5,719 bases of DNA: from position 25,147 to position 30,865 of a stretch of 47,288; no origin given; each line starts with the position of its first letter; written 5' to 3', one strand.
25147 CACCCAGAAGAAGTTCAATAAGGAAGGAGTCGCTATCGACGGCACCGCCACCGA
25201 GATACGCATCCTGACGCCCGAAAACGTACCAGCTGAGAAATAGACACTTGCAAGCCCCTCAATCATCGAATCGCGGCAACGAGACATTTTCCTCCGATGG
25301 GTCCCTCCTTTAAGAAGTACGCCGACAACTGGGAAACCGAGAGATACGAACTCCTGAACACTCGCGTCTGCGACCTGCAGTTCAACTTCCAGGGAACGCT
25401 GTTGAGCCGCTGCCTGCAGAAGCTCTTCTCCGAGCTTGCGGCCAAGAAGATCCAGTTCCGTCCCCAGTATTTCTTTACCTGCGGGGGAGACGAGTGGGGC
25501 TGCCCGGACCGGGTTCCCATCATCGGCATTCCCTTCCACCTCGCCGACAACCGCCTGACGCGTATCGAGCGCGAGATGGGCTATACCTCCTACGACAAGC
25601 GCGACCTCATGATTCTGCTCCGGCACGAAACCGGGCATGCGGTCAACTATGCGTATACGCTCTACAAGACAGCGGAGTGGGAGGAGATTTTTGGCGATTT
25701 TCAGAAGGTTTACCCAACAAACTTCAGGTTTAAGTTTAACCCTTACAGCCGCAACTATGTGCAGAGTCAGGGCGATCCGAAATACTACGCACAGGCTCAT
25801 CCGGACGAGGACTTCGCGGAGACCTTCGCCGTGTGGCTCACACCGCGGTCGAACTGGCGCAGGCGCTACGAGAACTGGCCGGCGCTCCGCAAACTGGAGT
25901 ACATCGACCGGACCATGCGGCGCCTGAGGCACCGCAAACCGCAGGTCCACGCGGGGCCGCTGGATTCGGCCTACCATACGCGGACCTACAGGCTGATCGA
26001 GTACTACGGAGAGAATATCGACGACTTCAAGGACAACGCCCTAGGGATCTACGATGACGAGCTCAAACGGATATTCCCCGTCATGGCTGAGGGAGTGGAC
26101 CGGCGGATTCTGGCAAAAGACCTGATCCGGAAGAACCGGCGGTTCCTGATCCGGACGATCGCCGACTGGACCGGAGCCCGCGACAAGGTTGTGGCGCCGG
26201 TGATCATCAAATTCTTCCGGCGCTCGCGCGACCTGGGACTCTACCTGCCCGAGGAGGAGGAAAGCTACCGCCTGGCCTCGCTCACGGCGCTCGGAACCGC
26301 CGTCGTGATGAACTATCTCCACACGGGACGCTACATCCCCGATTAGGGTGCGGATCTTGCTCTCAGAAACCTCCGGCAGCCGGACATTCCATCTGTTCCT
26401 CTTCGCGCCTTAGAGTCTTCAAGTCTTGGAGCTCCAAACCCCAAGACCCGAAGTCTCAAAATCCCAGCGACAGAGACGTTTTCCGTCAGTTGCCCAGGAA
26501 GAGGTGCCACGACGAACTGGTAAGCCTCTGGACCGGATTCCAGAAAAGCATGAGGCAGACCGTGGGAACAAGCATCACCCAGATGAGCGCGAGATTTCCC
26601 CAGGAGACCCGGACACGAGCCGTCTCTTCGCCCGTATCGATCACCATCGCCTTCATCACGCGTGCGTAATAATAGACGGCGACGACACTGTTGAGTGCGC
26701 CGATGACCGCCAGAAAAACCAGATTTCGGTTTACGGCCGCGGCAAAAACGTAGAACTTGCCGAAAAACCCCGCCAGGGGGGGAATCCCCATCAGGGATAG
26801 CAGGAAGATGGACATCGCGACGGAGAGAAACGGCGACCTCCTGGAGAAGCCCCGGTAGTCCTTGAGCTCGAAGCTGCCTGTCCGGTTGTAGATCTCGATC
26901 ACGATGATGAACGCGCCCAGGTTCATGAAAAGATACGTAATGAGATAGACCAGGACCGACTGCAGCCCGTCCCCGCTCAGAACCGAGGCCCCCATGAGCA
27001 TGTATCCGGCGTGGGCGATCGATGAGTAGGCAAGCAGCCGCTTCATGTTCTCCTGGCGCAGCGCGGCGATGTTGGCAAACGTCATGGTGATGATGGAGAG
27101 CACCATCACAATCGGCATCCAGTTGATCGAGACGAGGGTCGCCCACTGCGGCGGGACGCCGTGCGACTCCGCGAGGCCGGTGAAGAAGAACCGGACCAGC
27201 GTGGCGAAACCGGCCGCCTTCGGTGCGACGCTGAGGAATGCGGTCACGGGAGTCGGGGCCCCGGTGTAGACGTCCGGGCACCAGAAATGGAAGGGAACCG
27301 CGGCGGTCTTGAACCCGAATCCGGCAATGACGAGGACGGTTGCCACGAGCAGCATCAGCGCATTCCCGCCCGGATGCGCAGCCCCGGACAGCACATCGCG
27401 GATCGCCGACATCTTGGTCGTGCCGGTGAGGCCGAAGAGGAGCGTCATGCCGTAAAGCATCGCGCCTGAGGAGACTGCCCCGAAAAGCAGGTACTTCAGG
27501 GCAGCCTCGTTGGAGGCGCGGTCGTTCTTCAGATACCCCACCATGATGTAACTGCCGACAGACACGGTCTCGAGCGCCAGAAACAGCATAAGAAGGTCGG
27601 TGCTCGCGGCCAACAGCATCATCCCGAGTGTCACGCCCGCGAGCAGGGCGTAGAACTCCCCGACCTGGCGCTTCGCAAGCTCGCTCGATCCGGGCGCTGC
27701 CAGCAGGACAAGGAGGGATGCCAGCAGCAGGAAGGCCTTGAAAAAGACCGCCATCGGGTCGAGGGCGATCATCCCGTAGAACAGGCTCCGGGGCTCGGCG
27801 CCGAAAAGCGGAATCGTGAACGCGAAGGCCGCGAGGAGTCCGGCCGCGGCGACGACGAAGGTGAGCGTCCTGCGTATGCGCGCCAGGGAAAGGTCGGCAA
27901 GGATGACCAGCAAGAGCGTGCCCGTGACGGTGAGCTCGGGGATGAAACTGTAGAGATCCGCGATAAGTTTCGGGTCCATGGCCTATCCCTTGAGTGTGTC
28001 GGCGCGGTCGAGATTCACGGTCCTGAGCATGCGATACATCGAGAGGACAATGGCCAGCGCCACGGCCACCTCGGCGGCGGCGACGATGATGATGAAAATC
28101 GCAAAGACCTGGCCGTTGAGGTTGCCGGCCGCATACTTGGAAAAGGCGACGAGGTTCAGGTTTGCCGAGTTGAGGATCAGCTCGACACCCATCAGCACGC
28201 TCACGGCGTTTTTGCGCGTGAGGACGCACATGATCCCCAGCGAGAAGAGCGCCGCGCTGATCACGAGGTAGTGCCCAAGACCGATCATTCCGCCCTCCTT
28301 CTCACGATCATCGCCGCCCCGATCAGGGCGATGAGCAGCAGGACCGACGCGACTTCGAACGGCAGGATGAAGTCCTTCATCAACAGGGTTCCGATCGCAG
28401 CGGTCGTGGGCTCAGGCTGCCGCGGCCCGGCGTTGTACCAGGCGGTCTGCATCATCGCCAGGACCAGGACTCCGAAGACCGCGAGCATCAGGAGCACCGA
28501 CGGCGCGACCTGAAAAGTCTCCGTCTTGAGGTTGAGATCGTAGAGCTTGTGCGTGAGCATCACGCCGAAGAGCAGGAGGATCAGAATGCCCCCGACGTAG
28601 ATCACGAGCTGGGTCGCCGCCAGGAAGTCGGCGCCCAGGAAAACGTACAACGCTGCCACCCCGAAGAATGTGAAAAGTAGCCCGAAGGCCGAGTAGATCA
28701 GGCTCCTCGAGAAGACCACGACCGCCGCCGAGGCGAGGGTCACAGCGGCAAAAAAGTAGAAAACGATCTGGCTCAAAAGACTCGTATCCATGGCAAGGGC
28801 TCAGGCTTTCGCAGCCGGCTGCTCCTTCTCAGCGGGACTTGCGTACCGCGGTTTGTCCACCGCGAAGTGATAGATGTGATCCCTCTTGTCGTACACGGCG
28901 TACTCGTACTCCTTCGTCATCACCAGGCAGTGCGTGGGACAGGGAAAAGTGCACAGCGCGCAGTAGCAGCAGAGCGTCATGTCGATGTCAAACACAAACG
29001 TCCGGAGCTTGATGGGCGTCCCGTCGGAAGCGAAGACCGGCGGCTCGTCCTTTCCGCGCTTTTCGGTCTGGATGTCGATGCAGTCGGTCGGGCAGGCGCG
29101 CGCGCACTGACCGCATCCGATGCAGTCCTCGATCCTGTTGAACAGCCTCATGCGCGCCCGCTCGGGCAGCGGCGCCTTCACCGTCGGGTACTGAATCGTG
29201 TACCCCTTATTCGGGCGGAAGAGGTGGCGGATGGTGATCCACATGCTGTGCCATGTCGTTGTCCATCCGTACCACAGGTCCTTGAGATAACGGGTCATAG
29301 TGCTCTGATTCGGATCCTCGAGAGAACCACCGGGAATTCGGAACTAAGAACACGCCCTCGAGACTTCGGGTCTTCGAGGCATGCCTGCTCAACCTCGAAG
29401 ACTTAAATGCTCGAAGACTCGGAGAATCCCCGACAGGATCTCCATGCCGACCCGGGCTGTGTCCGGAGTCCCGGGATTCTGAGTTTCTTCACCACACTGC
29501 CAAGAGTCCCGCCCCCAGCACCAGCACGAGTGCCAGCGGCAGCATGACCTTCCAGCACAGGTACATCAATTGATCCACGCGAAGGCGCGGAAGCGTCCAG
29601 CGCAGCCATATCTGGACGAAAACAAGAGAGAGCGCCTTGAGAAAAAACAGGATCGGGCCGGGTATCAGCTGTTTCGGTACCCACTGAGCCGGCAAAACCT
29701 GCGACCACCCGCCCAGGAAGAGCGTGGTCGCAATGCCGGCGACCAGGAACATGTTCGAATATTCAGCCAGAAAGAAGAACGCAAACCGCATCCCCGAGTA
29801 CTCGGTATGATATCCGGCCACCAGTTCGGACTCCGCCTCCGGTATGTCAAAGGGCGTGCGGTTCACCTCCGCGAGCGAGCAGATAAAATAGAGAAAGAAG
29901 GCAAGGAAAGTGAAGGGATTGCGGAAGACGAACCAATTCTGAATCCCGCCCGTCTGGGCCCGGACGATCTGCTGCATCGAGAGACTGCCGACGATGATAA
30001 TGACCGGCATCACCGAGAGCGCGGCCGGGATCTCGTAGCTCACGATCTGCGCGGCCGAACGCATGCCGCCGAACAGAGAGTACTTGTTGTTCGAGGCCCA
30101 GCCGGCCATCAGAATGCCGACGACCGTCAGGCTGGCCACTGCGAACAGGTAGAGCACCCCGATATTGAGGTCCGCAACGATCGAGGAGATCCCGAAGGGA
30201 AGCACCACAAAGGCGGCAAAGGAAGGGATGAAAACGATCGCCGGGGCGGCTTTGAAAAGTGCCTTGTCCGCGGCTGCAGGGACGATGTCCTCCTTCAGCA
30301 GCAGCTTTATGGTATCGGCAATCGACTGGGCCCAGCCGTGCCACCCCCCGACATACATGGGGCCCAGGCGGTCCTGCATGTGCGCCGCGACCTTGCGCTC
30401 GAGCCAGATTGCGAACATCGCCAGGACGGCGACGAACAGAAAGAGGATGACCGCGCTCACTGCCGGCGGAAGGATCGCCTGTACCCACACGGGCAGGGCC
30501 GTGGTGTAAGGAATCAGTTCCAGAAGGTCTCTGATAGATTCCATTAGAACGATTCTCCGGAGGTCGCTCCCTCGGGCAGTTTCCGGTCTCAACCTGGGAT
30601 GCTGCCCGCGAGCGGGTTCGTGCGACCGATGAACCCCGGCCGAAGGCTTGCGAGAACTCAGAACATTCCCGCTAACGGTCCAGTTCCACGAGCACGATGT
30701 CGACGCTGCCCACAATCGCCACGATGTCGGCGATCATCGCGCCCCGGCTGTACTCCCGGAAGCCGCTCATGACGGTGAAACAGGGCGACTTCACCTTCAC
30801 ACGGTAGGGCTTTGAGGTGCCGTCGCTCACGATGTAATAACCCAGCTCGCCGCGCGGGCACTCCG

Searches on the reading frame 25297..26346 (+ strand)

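Call 29: search_protein_families(library=ncbifam, proteins=[window:25297-26346:+], max_evalue=0.001)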
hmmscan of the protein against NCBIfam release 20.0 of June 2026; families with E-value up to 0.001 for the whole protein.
window:25297-26346:+ (349 aa): 1 family
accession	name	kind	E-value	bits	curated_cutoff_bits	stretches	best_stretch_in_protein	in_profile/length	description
TIGR04549.1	LP_HExxH_w_tonB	subfamily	0.00024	20.4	75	1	133-187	157-213/261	substrate import-associated zinc metallohydrolase lipoprotein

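Call 56: search_protein_families(library=pfam, proteins=[window:25297-26346:+], max_evalue=0.0001)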
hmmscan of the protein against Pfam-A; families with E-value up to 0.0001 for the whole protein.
window:25297-26346:+ (349 aa): 1 family
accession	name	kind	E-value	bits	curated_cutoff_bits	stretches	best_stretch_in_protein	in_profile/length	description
PF15887.11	Peptidase_Mx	-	1.8e-08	34.5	27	1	100-181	82-164/236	Putative zinc-binding metallo-peptidase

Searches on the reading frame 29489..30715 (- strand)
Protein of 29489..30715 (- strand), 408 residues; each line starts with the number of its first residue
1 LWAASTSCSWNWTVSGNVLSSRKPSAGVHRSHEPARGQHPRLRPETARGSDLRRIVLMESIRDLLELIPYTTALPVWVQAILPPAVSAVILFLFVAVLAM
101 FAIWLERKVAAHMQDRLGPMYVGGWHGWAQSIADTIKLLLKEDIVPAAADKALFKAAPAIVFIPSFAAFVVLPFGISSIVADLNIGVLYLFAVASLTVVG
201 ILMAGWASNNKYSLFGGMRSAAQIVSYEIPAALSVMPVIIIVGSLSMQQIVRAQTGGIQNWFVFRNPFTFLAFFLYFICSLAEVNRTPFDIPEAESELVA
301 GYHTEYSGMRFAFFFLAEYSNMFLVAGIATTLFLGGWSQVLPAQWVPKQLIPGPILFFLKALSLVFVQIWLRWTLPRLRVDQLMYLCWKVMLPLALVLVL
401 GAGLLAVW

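Call 56: search_protein_families(library=pfam, proteins=[window:29489-30715:-], max_evalue=0.0001)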
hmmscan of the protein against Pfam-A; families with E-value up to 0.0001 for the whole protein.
window:29489-30715:- (408 aa): 1 family
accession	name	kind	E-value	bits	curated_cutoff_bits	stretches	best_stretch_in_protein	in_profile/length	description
PF00146.26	NADHdh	-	6.4e-121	403.7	27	1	88-400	3-295/298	NADH dehydrogenase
